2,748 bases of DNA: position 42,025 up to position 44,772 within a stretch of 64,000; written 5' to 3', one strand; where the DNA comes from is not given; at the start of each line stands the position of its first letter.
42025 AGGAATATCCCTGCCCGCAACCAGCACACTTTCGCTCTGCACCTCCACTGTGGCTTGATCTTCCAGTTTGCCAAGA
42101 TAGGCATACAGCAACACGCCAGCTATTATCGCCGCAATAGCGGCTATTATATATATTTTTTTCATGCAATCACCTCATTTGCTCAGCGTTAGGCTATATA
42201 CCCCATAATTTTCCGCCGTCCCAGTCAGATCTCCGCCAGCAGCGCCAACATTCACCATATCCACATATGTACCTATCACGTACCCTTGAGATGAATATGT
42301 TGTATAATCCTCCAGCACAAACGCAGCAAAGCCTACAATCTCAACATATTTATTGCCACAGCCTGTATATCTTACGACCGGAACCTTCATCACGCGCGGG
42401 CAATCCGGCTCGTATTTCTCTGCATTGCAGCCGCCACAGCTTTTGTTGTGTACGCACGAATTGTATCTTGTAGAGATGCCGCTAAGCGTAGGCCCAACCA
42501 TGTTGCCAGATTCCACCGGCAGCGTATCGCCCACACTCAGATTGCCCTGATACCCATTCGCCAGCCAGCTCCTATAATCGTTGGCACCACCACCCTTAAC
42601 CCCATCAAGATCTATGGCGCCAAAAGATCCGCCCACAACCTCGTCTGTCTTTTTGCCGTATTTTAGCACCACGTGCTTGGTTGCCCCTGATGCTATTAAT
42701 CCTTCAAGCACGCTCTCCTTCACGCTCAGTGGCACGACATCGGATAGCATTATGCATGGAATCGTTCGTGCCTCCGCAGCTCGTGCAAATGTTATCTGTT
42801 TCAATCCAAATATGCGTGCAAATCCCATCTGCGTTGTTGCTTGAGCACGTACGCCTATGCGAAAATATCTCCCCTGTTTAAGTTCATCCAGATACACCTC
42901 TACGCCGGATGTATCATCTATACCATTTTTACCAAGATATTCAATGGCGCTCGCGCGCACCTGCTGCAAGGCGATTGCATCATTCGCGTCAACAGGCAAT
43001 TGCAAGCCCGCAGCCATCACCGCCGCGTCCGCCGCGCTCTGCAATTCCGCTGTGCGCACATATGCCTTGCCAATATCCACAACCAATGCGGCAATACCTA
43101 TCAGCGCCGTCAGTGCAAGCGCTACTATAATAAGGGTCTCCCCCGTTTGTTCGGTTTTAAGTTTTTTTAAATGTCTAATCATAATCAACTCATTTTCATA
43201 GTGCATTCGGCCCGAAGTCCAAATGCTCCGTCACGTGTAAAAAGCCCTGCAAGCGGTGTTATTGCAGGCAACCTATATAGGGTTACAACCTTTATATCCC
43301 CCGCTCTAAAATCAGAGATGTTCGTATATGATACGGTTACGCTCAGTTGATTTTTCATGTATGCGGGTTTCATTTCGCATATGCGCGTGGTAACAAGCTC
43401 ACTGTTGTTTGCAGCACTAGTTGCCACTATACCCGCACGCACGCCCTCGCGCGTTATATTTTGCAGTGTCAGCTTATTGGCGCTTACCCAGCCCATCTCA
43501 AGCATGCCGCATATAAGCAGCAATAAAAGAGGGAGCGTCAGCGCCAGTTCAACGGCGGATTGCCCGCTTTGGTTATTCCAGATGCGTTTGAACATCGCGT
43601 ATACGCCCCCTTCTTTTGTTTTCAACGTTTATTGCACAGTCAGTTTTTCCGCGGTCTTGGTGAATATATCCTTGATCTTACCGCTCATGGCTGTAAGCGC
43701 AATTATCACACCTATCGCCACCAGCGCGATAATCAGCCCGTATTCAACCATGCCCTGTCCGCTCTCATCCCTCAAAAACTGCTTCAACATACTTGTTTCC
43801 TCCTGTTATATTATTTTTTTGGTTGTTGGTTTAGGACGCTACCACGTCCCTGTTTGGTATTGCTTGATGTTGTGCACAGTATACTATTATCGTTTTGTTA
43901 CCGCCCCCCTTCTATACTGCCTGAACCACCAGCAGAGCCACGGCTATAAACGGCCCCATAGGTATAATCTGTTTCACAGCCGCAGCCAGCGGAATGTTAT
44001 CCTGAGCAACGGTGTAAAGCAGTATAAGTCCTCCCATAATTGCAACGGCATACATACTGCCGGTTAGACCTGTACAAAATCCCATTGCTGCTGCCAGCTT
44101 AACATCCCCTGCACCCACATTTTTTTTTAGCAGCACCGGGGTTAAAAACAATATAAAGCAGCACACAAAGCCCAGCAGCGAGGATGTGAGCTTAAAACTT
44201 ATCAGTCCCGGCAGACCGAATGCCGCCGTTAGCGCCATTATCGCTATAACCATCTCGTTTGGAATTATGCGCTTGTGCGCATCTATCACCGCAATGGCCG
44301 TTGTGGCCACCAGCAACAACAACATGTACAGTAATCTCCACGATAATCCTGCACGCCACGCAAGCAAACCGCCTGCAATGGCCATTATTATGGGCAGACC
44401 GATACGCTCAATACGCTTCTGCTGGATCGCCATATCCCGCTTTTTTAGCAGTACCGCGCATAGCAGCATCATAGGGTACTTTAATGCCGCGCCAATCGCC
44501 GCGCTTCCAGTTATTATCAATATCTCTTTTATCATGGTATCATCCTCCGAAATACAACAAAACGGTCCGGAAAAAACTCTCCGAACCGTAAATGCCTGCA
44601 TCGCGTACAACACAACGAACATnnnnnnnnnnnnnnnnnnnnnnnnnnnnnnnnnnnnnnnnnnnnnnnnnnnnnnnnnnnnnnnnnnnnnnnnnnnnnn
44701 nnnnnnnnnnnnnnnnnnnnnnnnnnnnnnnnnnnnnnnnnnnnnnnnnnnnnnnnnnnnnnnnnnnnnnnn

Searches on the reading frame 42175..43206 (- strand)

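Call 4: search_protein_families(library=pfam, proteins=[window:42175-43206:-], max_evalue=0.01)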
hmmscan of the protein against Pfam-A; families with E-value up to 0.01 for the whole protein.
window:42175-43206:- (343 aa): 1 family
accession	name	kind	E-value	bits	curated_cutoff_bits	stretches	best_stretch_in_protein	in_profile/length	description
PF13400.11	Tad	-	5.6e-08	33.4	22.3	1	24-67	3-45/47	Putative Flp pilus-assembly TadE/G-like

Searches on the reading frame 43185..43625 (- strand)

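Call 4: search_protein_families(library=pfam, proteins=[window:43185-43625:-], max_evalue=0.01)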
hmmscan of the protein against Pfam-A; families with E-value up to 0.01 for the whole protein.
window:43185-43625:- (146 aa): 1 family
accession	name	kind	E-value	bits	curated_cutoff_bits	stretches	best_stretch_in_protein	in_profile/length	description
PF07811.17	TadE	-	1.6e-13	51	22.9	1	21-63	1-43/43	TadE-like protein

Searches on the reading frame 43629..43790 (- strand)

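Call 4: search_protein_families(library=pfam, proteins=[window:43629-43790:-], max_evalue=0.01)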
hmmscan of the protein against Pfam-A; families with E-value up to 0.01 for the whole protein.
window:43629-43790:- (53 aa): 2 families
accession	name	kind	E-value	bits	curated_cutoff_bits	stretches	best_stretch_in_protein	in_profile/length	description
PF04964.19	Flp_Fap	-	6.2e-14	52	32.2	1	5-49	1-45/46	Flp/Fap pilin component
PF16982.10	Flp1_like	-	0.00087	19.1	33.5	1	4-45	1-42/49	Putative Flagellin, Flp1-like, domain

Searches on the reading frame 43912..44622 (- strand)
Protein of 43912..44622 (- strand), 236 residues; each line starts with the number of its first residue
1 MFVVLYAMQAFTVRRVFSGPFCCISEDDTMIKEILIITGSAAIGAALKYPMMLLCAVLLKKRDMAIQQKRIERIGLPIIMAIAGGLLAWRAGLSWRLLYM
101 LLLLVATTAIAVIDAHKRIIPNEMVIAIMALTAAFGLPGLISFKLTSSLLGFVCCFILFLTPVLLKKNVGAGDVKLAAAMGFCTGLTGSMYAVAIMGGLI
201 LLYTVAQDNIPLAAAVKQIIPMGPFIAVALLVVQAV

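Call 4: search_protein_families(library=pfam, proteins=[window:43912-44622:-], max_evalue=0.01)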
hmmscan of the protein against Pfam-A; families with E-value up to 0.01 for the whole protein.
window:43912-44622:- (236 aa): 1 family
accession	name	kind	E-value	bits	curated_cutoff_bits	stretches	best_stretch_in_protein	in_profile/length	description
PF01478.23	Peptidase_A24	-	2.8e-13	50.7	26.5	1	101-204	1-103/104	Type IV leader peptidase family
